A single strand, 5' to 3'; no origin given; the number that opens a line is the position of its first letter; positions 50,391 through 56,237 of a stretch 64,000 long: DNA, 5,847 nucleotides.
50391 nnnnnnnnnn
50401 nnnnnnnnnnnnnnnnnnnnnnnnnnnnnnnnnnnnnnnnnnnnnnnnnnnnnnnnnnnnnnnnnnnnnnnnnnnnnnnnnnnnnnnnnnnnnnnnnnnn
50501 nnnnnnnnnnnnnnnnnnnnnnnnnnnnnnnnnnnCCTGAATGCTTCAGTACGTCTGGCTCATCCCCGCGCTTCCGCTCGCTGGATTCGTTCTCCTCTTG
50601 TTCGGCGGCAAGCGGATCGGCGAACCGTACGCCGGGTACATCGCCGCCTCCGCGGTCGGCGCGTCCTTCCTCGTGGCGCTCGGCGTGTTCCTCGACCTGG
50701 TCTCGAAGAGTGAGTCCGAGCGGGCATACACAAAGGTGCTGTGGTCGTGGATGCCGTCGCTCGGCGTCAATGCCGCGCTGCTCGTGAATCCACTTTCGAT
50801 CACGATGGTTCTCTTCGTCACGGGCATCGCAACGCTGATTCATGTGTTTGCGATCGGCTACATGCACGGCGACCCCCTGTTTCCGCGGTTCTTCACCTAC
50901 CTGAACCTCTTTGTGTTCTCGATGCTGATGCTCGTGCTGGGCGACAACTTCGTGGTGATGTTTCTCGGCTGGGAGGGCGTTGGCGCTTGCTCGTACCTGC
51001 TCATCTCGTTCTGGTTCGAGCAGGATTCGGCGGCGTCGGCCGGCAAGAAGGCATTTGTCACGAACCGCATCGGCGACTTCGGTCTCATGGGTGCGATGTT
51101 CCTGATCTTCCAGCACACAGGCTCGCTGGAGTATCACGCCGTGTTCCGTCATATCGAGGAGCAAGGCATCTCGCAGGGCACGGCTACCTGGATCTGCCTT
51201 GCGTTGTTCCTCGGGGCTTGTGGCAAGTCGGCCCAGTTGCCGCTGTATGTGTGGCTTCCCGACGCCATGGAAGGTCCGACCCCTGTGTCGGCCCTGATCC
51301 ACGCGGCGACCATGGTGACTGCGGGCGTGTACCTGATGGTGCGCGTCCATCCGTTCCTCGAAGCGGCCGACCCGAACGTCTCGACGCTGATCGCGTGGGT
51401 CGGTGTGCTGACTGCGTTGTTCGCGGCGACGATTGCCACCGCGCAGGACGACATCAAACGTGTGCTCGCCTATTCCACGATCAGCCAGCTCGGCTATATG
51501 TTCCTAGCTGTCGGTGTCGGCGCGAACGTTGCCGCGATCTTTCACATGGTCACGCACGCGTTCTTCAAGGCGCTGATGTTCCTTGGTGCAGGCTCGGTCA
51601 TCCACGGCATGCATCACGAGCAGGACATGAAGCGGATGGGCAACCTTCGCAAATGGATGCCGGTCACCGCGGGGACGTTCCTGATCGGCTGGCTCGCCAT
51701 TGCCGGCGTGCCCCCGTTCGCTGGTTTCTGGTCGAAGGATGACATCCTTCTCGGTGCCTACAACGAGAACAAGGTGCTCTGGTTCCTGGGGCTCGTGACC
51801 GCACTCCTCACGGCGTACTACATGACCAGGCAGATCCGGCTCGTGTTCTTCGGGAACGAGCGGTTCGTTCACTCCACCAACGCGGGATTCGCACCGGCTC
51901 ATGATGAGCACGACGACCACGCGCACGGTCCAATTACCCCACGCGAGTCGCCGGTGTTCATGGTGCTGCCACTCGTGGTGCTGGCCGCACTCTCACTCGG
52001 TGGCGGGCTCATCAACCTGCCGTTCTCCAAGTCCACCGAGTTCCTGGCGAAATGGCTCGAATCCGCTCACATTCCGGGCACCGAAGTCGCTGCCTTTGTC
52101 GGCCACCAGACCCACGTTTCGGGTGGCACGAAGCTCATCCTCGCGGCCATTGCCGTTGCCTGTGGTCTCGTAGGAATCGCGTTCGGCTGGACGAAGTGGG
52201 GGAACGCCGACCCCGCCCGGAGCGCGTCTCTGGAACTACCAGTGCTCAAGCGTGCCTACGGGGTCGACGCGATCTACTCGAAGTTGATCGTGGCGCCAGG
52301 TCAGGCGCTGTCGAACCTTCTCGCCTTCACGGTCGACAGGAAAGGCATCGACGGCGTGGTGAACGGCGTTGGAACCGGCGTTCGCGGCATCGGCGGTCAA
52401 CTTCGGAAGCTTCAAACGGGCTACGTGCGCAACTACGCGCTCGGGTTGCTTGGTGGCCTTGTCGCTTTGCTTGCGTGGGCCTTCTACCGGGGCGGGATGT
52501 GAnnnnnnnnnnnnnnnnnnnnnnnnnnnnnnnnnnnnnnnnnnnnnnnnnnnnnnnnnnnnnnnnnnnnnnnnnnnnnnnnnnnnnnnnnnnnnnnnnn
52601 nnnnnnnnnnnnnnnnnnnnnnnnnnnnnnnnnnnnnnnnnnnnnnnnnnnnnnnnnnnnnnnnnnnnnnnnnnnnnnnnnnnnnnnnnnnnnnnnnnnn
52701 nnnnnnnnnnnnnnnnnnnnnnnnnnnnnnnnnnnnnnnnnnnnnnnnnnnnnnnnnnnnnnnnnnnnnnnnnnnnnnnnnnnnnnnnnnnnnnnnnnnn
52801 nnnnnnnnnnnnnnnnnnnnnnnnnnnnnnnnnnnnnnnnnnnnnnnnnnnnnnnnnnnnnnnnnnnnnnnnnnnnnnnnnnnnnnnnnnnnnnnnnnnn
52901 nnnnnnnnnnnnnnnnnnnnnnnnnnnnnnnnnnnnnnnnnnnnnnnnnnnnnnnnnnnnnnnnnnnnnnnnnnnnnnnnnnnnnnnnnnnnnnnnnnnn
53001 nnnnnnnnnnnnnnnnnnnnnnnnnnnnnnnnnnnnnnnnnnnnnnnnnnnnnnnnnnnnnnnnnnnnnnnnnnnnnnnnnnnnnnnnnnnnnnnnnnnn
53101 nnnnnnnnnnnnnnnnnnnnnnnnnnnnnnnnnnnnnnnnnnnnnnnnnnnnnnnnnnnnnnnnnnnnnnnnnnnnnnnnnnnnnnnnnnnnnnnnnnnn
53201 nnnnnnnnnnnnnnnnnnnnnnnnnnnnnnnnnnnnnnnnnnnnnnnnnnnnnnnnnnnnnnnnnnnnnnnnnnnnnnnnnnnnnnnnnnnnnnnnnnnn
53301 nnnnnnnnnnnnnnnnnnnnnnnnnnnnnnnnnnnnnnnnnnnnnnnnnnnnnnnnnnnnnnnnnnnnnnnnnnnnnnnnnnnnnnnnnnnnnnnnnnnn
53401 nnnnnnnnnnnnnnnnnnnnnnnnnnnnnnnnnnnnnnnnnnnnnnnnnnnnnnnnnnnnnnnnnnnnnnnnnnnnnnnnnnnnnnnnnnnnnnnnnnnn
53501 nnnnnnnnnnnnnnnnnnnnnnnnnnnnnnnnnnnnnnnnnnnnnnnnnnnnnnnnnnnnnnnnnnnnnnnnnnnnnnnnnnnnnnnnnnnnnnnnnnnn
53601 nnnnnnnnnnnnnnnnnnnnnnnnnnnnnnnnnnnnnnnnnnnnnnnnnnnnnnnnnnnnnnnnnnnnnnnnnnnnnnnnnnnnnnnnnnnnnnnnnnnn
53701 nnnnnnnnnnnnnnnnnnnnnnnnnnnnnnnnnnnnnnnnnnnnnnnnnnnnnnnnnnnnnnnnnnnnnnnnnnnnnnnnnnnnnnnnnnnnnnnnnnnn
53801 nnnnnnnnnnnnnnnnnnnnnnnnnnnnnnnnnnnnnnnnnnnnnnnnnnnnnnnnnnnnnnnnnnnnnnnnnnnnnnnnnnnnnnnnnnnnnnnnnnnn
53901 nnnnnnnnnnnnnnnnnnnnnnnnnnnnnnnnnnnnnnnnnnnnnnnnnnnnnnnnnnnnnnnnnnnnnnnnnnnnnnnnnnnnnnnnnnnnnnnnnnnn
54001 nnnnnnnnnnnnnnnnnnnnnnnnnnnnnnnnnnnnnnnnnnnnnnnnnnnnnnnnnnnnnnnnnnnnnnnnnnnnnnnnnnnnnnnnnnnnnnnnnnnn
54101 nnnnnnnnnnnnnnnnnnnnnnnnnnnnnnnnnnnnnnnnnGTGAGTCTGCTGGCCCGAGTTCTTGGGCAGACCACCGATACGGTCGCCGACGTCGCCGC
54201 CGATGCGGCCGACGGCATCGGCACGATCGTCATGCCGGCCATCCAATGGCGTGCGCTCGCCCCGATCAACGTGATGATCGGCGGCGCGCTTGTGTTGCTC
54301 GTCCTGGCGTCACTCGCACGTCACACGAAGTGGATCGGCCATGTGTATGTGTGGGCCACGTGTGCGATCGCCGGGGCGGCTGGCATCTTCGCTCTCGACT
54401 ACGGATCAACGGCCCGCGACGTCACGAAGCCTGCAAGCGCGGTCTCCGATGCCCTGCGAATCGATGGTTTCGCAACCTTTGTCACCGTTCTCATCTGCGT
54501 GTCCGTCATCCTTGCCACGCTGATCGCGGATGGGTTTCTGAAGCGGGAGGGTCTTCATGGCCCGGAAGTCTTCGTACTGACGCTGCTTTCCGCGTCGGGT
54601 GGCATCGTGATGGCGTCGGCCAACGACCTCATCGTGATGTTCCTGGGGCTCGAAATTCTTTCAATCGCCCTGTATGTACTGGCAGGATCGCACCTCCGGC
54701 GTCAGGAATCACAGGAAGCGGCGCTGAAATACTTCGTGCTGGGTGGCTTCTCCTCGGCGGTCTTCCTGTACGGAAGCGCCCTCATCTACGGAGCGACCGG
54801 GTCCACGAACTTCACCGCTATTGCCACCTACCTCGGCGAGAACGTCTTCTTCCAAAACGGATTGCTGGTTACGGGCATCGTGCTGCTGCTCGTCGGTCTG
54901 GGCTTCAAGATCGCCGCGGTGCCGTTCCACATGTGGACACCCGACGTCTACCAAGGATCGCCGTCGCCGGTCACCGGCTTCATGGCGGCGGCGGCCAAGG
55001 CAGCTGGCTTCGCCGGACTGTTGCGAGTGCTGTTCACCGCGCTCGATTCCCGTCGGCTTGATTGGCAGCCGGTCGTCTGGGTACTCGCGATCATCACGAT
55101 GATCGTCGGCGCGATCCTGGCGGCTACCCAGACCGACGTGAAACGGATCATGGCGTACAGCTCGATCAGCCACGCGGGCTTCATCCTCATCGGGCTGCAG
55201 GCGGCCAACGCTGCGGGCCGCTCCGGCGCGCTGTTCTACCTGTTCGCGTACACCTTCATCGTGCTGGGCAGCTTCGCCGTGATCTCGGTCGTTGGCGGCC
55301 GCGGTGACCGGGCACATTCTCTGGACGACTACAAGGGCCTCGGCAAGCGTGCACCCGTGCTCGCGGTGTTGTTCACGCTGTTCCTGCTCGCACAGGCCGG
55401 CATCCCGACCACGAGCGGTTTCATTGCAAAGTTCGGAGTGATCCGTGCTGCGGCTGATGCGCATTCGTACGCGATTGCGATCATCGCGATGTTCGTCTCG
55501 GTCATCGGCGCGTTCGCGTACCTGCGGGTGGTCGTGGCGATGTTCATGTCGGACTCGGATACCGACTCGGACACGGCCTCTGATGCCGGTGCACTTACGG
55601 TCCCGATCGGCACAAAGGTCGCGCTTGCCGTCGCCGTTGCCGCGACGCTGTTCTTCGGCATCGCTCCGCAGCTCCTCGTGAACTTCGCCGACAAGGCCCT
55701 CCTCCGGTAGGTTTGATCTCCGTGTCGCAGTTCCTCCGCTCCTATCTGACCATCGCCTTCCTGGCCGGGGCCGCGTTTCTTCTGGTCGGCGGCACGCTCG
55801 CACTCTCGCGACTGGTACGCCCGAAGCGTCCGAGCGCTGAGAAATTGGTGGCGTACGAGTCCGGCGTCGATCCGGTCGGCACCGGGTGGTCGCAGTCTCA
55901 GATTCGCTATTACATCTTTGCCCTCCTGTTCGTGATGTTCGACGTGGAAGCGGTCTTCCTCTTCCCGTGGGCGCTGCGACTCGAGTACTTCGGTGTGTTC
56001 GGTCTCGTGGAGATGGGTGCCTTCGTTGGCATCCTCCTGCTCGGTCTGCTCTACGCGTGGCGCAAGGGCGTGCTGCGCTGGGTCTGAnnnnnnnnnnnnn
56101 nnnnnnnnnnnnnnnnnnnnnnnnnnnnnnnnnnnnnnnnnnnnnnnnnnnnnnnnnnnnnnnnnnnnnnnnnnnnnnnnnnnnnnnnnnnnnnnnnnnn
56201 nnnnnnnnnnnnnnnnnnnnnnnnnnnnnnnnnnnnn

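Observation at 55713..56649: Extra, divergent nuoA2-nuoB2 pair appended to a complete nuoA-N operon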

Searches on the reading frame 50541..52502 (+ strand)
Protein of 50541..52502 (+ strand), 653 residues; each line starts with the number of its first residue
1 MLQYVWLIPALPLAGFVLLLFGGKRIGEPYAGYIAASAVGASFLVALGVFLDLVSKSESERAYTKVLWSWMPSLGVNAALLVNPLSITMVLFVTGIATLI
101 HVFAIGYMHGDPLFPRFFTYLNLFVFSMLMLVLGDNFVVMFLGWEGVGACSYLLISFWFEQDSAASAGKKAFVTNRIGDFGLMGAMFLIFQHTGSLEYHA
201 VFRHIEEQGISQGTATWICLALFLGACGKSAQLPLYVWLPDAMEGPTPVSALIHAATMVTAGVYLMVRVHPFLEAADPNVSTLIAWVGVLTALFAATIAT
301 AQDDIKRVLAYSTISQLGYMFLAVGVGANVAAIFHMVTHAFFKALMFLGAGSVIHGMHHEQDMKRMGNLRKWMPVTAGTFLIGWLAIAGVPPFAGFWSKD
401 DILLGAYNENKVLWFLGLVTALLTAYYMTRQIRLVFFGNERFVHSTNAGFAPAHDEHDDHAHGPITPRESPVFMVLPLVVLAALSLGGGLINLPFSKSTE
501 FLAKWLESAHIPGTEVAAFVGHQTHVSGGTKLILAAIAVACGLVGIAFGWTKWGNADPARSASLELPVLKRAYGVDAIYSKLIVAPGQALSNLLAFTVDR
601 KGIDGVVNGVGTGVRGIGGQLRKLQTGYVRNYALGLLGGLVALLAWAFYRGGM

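Call 68: search_protein_families(library=ncbifam, proteins=[window:50541-52502:+], max_evalue=1e-20)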
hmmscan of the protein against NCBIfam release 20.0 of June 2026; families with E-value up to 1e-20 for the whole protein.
window:50541-52502:+ (653 aa): 63 families (the best 25 are shown)
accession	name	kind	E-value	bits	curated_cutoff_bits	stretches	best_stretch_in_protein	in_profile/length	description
NF005141.0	PRK06590.1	equivalog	7.3e-217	722.1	556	1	3-649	3-611/615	NADH-quinone oxidoreductase subunit L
TIGR01974.1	NDH_I_L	subfamily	1.6e-213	711.2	407.5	1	4-647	2-629/630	NADH-quinone oxidoreductase subunit L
NF005626.0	PRK07376.1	equivalog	5.1e-163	543.9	963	1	2-645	5-670/675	NAD(P)H-quinone oxidoreductase subunit 5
NF040617.1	F420_dehyd_FpoL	exception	4.4e-119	399.1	1050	1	4-643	5-658/669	F420H2 dehydrogenase subunit FpoL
NF005633.0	PRK07390.1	subfamily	2.2e-93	313.9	676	1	2-441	6-443/613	NAD(P)H-quinone oxidoreductase subunit F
NF009287.0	PRK12647.1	equivalog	2.7e-90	304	937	1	48-544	41-513/773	putative monovalent cation/H+ antiporter subunit A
TIGR01960.1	ndhF3_CO2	subfamily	8.4e-89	298.7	588.7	1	2-441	6-443/606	NAD(P)H dehydrogenase, subunit NdhF3 family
NF009288.0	PRK12648.1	equivalog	2.3e-88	297.4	1104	1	7-490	5-469/954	monovalent cation/H+ antiporter subunit A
TIGR00940.1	2a6301s01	subfamily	4.3e-88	296.5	920.45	1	39-492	31-489/793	monovalent cation:proton antiporter subunit A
NF009285.0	PRK12645.1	equivalog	1.4e-83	281.5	1028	1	45-543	40-543/804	Na+/H+ antiporter subunit A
NF005097.0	PRK06525.1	equivalog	1.6e-79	267.9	430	1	31-429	27-427/480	hydrogenase 4 subunit D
NF009290.0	PRK12650.1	equivalog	2.3e-73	247.6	980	1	39-521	32-500/966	DUF4040 family protein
NF009289.0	PRK12649.1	equivalog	5.1e-71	240.1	1117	1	32-490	33-483/789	putative monovalent cation/H+ antiporter subunit A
NF009286.0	PRK12646.1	equivalog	7.9e-70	236.3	1063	1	4-438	3-457/800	DUF4040 family protein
NF009284.0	PRK12644.1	equivalog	2.1e-66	224.7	962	1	60-542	50-515/975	Na+/H+ antiporter subunit A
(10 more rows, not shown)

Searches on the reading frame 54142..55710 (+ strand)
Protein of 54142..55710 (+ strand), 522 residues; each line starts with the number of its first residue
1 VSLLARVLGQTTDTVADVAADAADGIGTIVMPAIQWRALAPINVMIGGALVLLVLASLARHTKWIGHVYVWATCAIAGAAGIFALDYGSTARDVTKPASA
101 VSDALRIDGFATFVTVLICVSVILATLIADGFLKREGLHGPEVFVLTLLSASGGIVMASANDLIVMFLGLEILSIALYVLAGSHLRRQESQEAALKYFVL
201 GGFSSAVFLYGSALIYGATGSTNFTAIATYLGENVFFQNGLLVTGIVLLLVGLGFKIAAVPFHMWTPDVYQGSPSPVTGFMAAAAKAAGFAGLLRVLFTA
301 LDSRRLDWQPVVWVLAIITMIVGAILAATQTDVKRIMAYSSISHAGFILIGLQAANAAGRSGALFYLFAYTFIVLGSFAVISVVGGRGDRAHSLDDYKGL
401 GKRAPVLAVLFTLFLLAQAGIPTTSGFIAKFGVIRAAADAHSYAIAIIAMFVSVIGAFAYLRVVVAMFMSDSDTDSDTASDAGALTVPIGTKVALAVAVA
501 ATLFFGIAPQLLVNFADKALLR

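Call 8: search_protein_families(library=ncbifam, proteins=[window:54142-55710:+])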
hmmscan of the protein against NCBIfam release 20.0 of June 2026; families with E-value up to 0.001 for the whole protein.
window:54142-55710:+ (522 aa): 73 families (the best 25 are shown)
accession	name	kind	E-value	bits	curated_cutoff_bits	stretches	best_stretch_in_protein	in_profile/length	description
NF004441.0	PRK05777.1-4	equivalog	2.7e-142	475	477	2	135-519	139-519/524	NADH-quinone oxidoreductase subunit NuoN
TIGR01770.1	NDH_I_N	subfamily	7e-128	427.6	332.6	1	37-512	2-471/472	NADH-quinone oxidoreductase subunit NuoN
NF004440.0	PRK05777.1-3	equivalog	6e-118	394.7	519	1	40-502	12-463/477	NADH-quinone oxidoreductase subunit NuoN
NF004442.0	PRK05777.1-5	equivalog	1.7e-116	390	523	1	33-520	5-478/483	NADH-quinone oxidoreductase subunit NuoN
NF004446.0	PRK05777.2-4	equivalog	3e-96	323.5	590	1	34-516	9-491/502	NADH-quinone oxidoreductase subunit NuoN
NF002701.0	PRK02504.1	equivalog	9.8e-91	304.7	569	1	37-520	13-490/513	NAD(P)H-quinone oxidoreductase subunit N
NF004439.0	PRK05777.1-1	equivalog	7.9e-89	298.8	531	1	37-518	9-480/485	NADH-quinone oxidoreductase subunit NuoN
NF004444.0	PRK05777.2-2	equivalog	4.6e-85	286.5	496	1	30-515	8-486/496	NADH-quinone oxidoreductase subunit NuoN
NF004443.0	PRK05777.2-1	equivalog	6.1e-74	250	626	1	33-515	8-487/506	NADH-quinone oxidoreductase subunit NuoN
NF004445.0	PRK05777.2-3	equivalog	9.6e-66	222.7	408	1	45-509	10-471/475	NADH-quinone oxidoreductase subunit NuoN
NF004447.0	PRK05777.2-5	equivalog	4.9e-60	203.9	547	1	134-472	90-426/458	NADH-quinone oxidoreductase subunit NuoN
TIGR01972.1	NDH_I_M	subfamily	6.5e-59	199.9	263.8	1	45-519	9-478/486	NADH-quinone oxidoreductase subunit M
NF009306.0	PRK12663.1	equivalog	1.6e-52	179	542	1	35-519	3-477/498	Na+/H+ antiporter subunit D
NF004448.0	PRK05777.2-6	equivalog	2.8e-52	178.3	869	1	98-501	68-477/492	NADH-quinone oxidoreductase subunit NuoN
NF006240.0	PRK08376.1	subfamily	6.3e-52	177.2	662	1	87-514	64-497/521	putative monovalent cation/H+ antiporter subunit D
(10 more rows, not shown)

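Call 9: search_protein_families(library=pfam, proteins=[window:54142-55710:+])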
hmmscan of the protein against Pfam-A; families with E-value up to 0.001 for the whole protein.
window:54142-55710:+ (522 aa): 1 family
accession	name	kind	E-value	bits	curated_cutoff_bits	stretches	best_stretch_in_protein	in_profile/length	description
PF00361.26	Proton_antipo_M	-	5.2e-79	265.9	21.5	1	160-456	1-294/294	NADH:quinone oxidoreductase/Mrp antiporter, TM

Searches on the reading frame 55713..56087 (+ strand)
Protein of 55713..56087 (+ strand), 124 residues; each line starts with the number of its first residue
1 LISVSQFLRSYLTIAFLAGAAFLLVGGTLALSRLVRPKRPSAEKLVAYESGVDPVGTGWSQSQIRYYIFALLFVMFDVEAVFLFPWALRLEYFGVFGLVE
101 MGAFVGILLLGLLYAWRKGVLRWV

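Call 8: search_protein_families(library=ncbifam, proteins=[window:55713-56087:+])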
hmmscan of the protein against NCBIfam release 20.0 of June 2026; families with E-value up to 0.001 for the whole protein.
window:55713-56087:+ (124 aa): 7 families
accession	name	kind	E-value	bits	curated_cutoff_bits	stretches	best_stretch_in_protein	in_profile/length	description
NF005839.0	PRK07756.1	equivalog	4.7e-38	130.2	163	1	6-124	4-122/122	NADH-quinone oxidoreductase subunit A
NF005922.0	PRK07928.1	equivalog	4.6e-26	91.6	155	1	10-123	3-118/119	NADH-quinone oxidoreductase subunit A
NF006303.0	PRK08489.1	equivalog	5e-25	88.6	145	1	12-123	11-125/129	NAD(P)H-quinone oxidoreductase subunit 3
NF005022.0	PRK06432.1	equivalog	3.1e-14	53.2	164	1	44-124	70-150/151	NADH dehydrogenase subunit A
NF004726.0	PRK06073.1-1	equivalog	2.4e-05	24.4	150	1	21-113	16-108/129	NADH dehydrogenase subunit A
NF004727.0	PRK06073.1-2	equivalog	4.1e-05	23.7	101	1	23-114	16-103/120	NADH dehydrogenase subunit A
NF004729.0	PRK06073.1-5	equivalog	0.00028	20.9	94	1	27-83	28-89/134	NADH dehydrogenase subunit A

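Call 9: search_protein_families(library=pfam, proteins=[window:55713-56087:+])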
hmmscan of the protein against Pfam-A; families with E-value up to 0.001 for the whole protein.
window:55713-56087:+ (124 aa): 1 family
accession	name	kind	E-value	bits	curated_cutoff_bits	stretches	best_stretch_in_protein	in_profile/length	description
PF00507.24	Oxidored_q4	-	1.5e-35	121.8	23.3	1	28-123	4-99/99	NADH-ubiquinone/plastoquinone oxidoreductase, chain 3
